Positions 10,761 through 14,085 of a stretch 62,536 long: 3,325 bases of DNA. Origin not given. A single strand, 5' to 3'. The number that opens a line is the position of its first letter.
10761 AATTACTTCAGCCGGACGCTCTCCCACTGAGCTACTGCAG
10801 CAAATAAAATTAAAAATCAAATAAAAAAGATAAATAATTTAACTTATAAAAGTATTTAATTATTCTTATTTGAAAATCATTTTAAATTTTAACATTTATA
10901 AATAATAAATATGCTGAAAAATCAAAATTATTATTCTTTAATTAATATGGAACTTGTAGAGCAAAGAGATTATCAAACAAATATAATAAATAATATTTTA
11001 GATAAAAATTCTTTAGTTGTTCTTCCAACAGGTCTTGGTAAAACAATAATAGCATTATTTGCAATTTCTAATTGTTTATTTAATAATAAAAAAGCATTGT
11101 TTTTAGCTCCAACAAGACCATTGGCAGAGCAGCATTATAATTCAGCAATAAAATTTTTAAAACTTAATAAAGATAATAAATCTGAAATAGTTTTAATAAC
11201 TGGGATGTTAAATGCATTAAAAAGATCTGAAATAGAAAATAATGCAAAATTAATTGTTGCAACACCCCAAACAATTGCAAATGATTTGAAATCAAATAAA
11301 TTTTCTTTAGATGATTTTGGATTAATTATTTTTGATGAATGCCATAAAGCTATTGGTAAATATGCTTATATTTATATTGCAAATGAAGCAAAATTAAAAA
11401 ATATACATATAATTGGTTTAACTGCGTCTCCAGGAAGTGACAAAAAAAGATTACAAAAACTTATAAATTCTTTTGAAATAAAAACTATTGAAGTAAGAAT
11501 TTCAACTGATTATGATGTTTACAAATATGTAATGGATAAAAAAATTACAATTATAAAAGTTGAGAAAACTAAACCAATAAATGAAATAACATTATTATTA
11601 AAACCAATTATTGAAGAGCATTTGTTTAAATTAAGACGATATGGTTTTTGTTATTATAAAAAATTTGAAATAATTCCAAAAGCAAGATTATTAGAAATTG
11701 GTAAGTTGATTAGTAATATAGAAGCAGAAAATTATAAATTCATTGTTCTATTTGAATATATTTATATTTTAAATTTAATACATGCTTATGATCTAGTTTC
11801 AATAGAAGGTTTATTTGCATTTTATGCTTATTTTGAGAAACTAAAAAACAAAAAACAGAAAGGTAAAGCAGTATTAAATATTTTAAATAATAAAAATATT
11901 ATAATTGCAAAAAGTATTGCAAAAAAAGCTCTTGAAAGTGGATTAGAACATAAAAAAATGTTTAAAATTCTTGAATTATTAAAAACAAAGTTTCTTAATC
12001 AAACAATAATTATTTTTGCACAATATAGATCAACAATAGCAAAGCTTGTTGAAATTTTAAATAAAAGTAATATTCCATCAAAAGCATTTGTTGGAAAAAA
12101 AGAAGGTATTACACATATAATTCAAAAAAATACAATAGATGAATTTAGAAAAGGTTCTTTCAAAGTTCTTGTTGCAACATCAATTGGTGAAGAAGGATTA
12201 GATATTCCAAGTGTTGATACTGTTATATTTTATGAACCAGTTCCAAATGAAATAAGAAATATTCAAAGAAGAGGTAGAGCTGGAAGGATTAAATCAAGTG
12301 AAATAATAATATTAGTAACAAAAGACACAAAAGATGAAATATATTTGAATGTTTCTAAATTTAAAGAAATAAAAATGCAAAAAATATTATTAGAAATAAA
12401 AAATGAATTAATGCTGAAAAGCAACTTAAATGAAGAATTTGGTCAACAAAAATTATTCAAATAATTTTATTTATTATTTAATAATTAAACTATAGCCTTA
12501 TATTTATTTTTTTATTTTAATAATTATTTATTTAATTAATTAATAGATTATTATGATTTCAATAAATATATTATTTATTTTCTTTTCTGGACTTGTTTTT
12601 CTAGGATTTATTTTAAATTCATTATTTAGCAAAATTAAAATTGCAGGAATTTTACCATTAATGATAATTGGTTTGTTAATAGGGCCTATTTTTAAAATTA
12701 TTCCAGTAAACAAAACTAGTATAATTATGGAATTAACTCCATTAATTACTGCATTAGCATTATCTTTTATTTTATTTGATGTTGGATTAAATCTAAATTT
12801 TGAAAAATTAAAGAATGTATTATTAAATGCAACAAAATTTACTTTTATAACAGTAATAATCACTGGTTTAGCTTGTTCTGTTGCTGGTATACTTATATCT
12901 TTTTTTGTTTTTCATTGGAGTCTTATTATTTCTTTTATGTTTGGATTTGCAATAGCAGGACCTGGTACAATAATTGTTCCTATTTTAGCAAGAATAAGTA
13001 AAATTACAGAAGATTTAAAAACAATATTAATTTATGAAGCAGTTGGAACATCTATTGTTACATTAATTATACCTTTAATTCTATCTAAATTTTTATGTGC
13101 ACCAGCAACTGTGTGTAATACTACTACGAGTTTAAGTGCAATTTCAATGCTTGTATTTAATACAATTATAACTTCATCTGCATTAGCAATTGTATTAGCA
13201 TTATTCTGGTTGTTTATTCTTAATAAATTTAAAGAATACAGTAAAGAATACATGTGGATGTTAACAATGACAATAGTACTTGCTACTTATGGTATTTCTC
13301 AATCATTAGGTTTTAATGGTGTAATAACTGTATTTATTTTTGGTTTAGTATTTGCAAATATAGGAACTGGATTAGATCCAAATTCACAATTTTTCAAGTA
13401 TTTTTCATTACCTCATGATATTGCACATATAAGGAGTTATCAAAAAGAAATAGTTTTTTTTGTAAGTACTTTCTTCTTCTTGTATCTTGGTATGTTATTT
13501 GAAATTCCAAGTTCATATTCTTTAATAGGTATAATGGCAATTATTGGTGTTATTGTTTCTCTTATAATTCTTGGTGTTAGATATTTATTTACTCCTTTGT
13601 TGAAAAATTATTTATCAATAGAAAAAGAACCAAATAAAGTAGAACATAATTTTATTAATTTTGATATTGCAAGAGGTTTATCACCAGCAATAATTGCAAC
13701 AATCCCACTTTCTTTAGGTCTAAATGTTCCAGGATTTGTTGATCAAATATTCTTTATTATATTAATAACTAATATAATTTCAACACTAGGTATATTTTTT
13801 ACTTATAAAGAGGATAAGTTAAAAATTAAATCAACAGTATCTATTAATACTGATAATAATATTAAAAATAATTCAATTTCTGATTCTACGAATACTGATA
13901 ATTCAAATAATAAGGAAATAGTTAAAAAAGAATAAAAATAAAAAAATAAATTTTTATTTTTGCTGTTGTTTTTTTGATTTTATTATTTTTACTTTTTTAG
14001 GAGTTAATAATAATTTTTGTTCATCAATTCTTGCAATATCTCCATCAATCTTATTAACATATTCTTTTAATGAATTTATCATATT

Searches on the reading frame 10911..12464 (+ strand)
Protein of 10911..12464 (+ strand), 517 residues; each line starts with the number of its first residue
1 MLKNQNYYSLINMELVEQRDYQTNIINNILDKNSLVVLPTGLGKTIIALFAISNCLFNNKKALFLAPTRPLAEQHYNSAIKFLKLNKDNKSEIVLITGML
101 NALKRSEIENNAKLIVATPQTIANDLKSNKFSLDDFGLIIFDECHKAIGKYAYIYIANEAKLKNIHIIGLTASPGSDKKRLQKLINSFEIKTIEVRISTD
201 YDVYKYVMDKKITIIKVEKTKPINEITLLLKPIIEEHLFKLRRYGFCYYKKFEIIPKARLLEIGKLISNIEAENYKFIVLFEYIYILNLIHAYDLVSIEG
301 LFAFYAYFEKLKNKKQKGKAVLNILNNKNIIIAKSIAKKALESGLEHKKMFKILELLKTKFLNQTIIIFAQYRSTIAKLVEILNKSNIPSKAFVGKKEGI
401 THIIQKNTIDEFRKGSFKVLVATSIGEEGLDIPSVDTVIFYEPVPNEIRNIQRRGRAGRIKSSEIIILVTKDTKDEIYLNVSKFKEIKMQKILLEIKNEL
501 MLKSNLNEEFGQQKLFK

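Call 72: search_protein_families(library=pfam, proteins=[window:10911-12464:+], max_evalue=0.00001)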
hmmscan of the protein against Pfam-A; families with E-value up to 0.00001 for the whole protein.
window:10911-12464:+ (517 aa): 4 families
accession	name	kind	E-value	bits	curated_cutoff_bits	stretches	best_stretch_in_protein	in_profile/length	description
PF04851.21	ResIII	-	1.8e-28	100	22.5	1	17-174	3-162/164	Type III restriction enzyme, res subunit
PF00270.35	DEAD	-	1.5e-26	93.5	26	1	20-177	2-163/167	DEAD/DEAH box helicase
PF00271.37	Helicase_C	-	1.5e-23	83.5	23.5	1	351-461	4-110/110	Helicase conserved C-terminal domain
PF21210.2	RNA_helicase_helical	-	6.3e-06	26.7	27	1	234-324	4-97/108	Putative ATP-dependent RNA helicase, helical bundle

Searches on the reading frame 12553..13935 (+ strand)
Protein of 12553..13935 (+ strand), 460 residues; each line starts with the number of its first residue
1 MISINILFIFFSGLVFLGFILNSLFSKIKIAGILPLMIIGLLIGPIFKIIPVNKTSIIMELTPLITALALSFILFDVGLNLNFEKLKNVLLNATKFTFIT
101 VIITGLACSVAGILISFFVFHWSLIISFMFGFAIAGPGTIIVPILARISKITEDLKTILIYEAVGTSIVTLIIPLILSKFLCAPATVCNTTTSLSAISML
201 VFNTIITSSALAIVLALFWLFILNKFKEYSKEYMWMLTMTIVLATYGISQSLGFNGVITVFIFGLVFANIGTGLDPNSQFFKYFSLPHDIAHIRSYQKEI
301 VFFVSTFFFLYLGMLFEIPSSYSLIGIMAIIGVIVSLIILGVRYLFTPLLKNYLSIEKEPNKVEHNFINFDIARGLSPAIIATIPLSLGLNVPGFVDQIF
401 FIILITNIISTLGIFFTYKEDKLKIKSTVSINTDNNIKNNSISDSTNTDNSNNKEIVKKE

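Call 72: search_protein_families(library=pfam, proteins=[window:12553-13935:+], max_evalue=0.00001)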
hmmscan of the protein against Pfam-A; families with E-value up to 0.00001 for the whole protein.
window:12553-13935:+ (460 aa): 1 family
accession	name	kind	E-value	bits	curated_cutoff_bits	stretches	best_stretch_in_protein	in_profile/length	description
PF00999.27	Na_H_Exchanger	-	5.8e-28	98.2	26.2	1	18-417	7-372/375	Sodium/hydrogen exchanger, transmembrane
